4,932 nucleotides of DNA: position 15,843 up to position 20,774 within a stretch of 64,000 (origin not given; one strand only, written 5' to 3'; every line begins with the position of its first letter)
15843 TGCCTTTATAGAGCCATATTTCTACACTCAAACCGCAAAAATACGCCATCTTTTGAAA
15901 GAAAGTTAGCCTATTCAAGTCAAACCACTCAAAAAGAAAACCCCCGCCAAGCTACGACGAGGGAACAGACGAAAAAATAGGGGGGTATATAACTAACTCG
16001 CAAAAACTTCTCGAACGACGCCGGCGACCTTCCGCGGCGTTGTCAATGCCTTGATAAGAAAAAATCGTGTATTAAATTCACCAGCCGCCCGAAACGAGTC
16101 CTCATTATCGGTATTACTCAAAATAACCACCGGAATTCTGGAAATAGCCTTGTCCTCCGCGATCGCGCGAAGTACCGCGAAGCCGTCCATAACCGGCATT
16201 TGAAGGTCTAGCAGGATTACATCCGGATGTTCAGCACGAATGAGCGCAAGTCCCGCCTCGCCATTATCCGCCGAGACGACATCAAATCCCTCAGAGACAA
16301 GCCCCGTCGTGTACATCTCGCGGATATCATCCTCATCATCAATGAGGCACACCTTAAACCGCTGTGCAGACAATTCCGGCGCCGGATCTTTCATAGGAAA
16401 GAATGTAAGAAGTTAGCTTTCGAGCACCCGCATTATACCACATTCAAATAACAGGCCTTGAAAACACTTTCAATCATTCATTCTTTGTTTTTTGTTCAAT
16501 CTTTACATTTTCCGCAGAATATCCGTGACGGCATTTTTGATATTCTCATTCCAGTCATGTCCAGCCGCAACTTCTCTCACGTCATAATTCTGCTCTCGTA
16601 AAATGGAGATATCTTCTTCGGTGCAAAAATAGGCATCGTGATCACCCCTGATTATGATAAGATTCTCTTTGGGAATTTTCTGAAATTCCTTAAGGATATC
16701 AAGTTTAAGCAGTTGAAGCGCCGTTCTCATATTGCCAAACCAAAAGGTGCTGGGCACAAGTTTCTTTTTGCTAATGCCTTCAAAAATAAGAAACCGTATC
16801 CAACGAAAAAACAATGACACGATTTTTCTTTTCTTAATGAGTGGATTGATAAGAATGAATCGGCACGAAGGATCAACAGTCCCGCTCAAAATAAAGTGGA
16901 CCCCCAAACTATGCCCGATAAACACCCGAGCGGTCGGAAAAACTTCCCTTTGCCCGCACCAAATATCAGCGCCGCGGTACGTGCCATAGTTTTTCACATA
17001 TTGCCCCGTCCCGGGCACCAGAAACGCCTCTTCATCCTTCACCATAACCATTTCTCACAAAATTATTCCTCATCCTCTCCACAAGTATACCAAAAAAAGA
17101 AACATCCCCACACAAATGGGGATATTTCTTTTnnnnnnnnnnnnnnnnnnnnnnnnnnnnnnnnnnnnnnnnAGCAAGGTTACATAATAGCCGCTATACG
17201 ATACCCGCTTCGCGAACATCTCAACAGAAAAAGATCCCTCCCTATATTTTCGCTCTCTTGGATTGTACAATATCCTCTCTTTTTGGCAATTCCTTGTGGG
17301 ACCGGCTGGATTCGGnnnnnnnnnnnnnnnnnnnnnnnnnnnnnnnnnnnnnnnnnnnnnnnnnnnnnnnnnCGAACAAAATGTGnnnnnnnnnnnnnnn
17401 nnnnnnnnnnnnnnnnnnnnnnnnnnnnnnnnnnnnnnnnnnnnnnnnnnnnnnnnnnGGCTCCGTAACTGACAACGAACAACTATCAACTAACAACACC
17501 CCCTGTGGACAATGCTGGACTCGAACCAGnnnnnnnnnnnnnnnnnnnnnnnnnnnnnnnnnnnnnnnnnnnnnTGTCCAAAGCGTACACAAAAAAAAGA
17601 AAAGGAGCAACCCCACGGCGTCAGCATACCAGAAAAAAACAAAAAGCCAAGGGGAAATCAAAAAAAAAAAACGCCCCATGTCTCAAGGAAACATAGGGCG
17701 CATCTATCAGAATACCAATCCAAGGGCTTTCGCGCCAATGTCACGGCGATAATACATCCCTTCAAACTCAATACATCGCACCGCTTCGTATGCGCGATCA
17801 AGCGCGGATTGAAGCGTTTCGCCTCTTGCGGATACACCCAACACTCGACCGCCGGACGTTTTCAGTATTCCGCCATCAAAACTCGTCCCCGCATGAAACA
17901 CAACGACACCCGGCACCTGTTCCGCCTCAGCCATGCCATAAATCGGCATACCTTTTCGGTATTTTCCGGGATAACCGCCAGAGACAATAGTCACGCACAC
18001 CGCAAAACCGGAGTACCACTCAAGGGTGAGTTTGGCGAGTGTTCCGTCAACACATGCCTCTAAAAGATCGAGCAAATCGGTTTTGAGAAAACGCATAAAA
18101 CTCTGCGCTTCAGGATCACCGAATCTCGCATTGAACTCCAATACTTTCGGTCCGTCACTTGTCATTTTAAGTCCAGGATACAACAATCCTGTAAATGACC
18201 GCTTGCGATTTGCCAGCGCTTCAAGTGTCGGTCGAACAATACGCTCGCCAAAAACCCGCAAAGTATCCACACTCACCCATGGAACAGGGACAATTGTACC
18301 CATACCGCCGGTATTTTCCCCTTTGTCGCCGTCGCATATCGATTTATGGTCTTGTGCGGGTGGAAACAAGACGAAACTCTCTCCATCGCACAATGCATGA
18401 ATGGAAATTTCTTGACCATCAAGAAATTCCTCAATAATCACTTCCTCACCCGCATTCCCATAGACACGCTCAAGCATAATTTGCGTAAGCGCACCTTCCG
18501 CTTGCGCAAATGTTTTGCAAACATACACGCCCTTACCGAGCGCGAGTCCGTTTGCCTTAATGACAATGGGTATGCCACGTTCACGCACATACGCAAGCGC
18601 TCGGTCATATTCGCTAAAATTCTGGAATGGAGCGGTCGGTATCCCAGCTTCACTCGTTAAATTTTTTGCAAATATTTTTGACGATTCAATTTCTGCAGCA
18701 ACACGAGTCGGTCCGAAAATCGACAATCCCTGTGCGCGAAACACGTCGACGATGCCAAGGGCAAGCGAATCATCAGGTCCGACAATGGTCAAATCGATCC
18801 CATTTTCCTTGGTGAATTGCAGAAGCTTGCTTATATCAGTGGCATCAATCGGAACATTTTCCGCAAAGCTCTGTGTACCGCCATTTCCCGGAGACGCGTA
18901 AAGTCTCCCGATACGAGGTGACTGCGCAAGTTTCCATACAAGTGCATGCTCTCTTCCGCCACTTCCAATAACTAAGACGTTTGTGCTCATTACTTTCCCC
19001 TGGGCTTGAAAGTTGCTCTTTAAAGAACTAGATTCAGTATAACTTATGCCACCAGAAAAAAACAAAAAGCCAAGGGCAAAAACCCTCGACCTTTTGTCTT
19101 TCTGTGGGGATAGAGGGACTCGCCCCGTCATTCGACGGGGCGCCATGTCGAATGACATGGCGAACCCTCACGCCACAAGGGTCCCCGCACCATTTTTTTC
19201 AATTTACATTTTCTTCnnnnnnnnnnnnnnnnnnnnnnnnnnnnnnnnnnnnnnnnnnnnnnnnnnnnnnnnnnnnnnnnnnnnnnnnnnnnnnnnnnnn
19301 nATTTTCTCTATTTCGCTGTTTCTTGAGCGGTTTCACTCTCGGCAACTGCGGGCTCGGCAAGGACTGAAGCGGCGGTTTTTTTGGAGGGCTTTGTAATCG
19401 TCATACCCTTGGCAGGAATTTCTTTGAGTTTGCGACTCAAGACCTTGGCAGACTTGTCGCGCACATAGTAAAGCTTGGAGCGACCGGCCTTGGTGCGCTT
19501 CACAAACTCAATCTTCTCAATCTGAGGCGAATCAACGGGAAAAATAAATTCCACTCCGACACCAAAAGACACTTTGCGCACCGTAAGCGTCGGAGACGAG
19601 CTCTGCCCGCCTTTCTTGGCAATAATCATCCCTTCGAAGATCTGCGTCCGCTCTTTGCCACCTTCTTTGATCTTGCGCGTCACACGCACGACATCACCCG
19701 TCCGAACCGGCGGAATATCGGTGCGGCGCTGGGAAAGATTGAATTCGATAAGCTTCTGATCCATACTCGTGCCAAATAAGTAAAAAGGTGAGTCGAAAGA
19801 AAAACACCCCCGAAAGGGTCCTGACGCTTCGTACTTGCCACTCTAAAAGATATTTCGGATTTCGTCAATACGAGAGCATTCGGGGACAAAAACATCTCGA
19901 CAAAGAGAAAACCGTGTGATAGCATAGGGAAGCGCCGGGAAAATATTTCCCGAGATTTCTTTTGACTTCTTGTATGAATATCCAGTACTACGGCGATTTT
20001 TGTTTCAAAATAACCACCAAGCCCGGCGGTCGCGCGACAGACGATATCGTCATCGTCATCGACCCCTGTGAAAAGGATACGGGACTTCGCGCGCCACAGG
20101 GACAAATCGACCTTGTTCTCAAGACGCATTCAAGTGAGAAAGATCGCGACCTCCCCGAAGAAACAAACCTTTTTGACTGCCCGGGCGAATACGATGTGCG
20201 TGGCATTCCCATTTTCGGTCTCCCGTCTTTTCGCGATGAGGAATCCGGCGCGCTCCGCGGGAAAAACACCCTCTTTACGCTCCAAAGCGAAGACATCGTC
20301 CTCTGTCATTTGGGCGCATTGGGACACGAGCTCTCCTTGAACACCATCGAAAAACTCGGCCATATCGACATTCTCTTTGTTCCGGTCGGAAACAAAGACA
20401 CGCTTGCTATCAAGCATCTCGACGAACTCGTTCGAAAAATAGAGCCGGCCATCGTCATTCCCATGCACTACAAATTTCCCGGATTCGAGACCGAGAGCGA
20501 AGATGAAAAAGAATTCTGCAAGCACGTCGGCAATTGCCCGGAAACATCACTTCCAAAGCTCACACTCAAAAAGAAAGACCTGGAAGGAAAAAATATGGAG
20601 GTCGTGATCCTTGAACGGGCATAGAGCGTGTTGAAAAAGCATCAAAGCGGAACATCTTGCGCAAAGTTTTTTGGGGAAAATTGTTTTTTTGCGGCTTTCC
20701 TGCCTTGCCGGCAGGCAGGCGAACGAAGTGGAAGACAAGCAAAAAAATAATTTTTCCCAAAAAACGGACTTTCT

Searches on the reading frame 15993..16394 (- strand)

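Call 10: search_protein_families(library=pfam, proteins=[window:15993-16394:-])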
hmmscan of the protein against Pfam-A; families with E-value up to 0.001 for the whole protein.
window:15993-16394:- (133 aa): 1 family
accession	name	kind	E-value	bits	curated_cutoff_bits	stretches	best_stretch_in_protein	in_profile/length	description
PF00072.30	Response_reg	-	7.2e-22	78.1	30.2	1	15-118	1-102/111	Response regulator receiver domain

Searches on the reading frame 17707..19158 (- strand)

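Call 10: search_protein_families(library=pfam, proteins=[window:17707-19158:-])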
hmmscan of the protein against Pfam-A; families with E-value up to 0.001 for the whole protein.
window:17707-19158:- (483 aa): 6 families
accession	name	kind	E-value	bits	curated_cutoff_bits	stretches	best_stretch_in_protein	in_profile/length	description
PF01071.24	GARS_A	-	1.1e-69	234.6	27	1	159-351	1-194/194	Phosphoribosylglycinamide synthetase, ATP-grasp (A) domain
PF02844.21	GARS_N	-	3.4e-37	127.6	29.5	1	60-158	2-100/100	Phosphoribosylglycinamide synthetase, N domain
PF02843.22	GARS_C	-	1.2e-31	109.4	34.8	1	386-477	1-92/92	Phosphoribosylglycinamide synthetase, C domain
PF02222.28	ATP-grasp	-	3.4e-06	27.3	27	1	168-269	3-101/179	ATP-grasp domain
PF02786.22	CPSase_L_D2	-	6.7e-06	26.2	19.8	1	162-259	3-103/211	Carbamoyl-phosphate synthase L chain, ATP binding domain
PF13535.11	ATP-grasp_4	-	3.1e-05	24.1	27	1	196-260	3-75/160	ATP-grasp domain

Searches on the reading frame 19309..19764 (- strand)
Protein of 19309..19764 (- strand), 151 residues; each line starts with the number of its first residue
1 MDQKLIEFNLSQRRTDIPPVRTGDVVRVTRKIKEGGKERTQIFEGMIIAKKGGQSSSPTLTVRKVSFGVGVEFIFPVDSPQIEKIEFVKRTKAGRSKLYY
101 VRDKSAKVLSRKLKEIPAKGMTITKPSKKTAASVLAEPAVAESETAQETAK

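Call 10: search_protein_families(library=pfam, proteins=[window:19309-19764:-])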
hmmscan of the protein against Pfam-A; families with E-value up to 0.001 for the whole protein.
window:19309-19764:- (151 aa): 1 family
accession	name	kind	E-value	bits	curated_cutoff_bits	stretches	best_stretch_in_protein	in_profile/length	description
PF01245.26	Ribosomal_L19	-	6.7e-34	116.6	22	1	8-108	6-105/111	Ribosomal protein L19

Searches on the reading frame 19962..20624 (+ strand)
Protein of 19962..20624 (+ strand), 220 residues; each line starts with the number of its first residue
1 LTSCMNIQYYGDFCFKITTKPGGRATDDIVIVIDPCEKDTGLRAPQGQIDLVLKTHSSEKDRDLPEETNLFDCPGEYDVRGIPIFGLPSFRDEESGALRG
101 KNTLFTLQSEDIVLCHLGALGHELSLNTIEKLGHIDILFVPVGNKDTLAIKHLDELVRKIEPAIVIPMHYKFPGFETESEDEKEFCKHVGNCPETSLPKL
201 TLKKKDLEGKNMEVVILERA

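Call 10: search_protein_families(library=pfam, proteins=[window:19962-20624:+])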
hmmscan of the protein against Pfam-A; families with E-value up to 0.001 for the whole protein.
window:19962-20624:+ (220 aa): 1 family
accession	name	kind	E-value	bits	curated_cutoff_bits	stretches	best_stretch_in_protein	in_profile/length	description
PF13483.12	Lactamase_B_3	-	1.3e-31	110.2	24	1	7-169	2-160/160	Beta-lactamase superfamily domain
